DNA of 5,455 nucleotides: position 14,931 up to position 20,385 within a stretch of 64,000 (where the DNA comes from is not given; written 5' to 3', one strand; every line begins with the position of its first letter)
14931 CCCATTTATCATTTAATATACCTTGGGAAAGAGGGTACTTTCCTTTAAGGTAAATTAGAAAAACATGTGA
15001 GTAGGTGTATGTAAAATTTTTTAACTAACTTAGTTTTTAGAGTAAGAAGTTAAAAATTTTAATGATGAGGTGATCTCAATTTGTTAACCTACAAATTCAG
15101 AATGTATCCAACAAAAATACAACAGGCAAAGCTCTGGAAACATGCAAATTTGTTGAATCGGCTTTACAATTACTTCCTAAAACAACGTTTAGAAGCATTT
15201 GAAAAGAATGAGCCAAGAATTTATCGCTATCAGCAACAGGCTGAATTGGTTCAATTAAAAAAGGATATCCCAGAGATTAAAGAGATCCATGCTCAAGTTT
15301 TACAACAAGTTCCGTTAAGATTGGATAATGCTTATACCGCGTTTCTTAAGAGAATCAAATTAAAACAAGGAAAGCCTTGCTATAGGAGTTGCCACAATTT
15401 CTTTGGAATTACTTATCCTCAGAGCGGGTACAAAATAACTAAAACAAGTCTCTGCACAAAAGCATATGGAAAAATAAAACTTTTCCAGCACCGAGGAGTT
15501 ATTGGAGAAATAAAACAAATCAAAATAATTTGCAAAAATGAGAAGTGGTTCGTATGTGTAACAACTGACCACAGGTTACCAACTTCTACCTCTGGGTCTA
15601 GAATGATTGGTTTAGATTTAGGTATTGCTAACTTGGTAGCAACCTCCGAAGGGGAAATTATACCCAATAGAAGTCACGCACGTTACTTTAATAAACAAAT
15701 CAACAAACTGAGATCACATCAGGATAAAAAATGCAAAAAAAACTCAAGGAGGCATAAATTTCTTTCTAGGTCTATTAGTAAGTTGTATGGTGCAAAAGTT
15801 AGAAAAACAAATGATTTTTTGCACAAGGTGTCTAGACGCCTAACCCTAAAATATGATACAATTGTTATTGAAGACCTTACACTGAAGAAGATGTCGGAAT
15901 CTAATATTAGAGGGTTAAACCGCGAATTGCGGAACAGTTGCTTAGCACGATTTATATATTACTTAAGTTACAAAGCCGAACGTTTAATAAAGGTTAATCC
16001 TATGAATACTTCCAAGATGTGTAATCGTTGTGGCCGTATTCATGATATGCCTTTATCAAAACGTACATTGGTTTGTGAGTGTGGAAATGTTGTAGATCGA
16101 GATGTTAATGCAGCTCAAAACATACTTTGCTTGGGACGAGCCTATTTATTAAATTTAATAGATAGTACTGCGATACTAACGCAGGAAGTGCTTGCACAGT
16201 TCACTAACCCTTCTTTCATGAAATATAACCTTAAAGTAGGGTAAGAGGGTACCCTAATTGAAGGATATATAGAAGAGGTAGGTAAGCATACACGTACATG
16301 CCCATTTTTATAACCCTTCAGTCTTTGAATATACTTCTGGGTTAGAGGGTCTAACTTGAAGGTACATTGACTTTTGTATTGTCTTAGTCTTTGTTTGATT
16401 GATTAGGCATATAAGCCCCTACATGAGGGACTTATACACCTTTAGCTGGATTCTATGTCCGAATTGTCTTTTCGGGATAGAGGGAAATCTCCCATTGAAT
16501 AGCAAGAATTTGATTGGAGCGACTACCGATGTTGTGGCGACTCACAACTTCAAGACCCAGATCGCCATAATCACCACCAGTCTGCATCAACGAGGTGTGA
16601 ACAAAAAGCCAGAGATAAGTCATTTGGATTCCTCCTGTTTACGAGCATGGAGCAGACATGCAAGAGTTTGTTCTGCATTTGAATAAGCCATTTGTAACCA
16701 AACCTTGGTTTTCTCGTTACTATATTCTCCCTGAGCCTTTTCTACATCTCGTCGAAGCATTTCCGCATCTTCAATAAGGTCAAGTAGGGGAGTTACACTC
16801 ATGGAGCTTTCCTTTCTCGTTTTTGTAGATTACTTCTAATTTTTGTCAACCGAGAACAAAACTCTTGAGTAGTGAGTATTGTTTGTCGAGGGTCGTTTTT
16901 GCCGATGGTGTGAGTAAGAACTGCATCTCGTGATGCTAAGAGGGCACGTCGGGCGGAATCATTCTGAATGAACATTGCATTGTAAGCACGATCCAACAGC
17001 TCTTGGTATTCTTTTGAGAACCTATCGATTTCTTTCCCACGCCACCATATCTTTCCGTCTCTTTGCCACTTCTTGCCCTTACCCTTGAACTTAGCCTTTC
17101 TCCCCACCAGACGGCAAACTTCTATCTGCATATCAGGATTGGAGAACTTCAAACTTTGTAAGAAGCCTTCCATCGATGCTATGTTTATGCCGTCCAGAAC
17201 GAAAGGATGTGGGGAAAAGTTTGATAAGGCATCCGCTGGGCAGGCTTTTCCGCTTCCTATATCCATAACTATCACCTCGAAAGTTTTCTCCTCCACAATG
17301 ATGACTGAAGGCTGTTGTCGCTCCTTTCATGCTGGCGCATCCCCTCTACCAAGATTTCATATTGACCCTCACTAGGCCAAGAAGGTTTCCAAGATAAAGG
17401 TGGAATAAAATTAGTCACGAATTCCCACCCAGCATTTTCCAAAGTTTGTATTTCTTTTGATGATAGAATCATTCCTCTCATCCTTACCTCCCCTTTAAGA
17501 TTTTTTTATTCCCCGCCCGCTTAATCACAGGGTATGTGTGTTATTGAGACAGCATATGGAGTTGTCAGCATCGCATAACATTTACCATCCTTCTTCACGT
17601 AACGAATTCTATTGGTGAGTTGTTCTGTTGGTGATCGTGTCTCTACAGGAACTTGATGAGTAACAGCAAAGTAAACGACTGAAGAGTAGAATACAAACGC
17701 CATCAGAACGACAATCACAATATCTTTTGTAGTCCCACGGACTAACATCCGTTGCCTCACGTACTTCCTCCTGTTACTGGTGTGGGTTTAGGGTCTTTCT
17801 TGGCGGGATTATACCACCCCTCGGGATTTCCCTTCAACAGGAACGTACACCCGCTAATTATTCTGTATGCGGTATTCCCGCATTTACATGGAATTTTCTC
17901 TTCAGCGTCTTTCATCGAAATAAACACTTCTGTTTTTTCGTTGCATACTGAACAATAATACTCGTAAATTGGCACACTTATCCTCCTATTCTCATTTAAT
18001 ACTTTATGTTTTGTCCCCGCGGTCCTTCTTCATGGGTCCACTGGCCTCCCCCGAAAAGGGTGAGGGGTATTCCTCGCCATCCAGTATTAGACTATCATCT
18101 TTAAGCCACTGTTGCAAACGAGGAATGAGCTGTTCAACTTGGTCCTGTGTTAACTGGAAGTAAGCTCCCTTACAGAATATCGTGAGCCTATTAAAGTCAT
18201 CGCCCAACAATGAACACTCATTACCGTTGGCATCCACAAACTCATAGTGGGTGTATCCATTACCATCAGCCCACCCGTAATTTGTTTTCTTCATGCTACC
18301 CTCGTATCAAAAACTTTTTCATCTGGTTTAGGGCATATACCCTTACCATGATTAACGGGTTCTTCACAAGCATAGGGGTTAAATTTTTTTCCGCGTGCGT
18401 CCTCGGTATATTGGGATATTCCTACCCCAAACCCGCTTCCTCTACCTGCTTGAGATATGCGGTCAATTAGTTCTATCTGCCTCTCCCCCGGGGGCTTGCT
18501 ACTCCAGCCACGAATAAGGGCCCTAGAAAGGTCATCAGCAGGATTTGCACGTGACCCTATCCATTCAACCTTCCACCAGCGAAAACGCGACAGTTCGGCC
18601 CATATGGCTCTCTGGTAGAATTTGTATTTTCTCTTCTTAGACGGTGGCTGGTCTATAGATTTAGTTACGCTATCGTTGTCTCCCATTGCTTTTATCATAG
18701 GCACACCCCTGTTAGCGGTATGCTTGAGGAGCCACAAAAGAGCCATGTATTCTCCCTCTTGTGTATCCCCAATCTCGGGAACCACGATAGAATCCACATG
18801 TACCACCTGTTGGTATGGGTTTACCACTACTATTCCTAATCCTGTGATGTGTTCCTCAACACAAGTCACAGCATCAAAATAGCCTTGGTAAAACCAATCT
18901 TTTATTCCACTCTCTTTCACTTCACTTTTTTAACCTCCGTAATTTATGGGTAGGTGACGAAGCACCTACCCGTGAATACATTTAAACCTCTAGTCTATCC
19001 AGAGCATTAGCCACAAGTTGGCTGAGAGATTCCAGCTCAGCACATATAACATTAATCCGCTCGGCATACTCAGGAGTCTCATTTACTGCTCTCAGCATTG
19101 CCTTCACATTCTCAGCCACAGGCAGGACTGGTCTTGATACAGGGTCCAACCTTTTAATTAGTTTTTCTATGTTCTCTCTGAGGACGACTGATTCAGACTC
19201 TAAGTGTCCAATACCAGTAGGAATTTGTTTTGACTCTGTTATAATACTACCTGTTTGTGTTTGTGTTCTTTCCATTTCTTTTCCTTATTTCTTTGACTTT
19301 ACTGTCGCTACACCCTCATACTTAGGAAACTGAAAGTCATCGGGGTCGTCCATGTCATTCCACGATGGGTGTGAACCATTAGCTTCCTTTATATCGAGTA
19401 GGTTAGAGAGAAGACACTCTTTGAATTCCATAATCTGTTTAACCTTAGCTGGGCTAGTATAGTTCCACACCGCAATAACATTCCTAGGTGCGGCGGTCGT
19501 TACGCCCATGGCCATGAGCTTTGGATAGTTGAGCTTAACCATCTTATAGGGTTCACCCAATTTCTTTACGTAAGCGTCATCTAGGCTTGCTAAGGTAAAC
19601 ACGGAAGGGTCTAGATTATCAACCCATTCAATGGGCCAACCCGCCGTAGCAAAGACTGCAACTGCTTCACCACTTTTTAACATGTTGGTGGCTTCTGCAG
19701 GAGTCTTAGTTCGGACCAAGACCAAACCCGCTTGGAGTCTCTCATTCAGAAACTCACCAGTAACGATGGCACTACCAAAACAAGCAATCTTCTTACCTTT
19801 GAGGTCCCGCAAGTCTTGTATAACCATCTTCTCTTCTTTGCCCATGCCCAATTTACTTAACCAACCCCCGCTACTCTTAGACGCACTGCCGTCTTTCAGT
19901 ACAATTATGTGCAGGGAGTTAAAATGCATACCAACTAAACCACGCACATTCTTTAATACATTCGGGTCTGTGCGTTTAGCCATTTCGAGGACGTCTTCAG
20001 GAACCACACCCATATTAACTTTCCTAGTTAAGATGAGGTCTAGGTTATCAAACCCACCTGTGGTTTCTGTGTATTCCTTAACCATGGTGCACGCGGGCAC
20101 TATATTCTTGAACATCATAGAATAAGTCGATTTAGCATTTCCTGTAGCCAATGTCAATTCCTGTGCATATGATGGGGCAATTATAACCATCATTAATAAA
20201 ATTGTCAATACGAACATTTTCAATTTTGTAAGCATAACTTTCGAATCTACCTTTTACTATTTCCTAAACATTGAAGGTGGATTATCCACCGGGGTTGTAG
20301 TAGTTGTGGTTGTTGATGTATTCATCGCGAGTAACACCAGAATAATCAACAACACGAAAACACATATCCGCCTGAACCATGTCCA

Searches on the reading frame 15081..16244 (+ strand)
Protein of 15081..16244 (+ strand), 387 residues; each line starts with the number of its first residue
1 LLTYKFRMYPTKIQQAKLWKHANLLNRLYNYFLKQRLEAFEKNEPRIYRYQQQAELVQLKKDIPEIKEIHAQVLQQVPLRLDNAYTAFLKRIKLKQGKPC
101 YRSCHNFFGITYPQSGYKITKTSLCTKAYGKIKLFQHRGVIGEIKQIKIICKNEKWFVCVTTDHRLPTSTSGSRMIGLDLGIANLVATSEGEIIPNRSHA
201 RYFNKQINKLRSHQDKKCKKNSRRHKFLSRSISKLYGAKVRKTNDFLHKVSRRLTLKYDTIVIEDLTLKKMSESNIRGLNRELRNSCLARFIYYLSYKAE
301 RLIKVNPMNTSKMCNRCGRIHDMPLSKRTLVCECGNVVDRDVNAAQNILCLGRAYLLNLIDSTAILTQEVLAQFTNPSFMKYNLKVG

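Call 8: search_protein_families(library=phrogs, proteins=[window:15081-16244:+])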
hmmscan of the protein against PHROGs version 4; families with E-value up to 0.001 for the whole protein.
window:15081-16244:+ (387 aa): 5 families
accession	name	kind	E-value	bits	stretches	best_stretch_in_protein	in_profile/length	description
phrog_506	-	integration and excision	1.9e-76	258.8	1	2-358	8-370/403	transposase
phrog_12300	-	integration and excision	1.9e-37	130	1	130-378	16-269/286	transposase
phrog_13964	-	integration and excision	1.2e-26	94.8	1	3-234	4-235/237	transposase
phrog_17087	-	unknown function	2.1e-21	77.6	1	234-357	9-137/141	-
phrog_16792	-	unknown function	1.5e-05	26.3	1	212-355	6-160/180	-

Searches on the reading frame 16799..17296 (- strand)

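Call 49: search_protein_families(library=pfam, max_evalue=0.1, proteins=[window:16799-17296:-])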
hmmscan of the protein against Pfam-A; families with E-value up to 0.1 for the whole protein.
window:16799-17296:- (165 aa): 3 families
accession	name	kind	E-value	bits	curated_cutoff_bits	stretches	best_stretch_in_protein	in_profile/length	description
PF08010.17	Phage_30_3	-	6.6e-54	181.9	36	1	20-155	3-138/138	Bacteriophage protein GP30.3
PF08719.17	NADAR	-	0.0037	18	35.1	1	20-129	9-121/163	NADAR domain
PF05047.22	L51_S25_CI-B8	-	0.079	13.4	26.6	0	43-60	6-23/52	Mitochondrial ribosomal protein L51 / S25 / CI-B8 domain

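Call 102: search_protein_families(library=ncbifam, proteins=[window:16799-17296:-], max_evalue=0.01)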
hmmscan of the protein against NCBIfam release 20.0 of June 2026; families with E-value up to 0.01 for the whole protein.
window:16799-17296:- (165 aa): 1 family
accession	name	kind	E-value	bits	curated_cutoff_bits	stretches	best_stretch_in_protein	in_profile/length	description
TIGR02464.1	ribofla_fusion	equivalog_domain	8.9e-05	22.8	73.7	1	21-127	10-110/153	riboflavin biosynthesis intermediates N-glycosidase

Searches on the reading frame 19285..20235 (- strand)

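Call 8: search_protein_families(library=phrogs, proteins=[window:19285-20235:-])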
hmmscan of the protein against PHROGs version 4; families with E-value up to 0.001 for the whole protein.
window:19285-20235:- (316 aa): 1 family
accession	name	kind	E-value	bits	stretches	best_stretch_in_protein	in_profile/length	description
phrog_6856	-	unknown function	2.9e-22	80.3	1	6-270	3-269/288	-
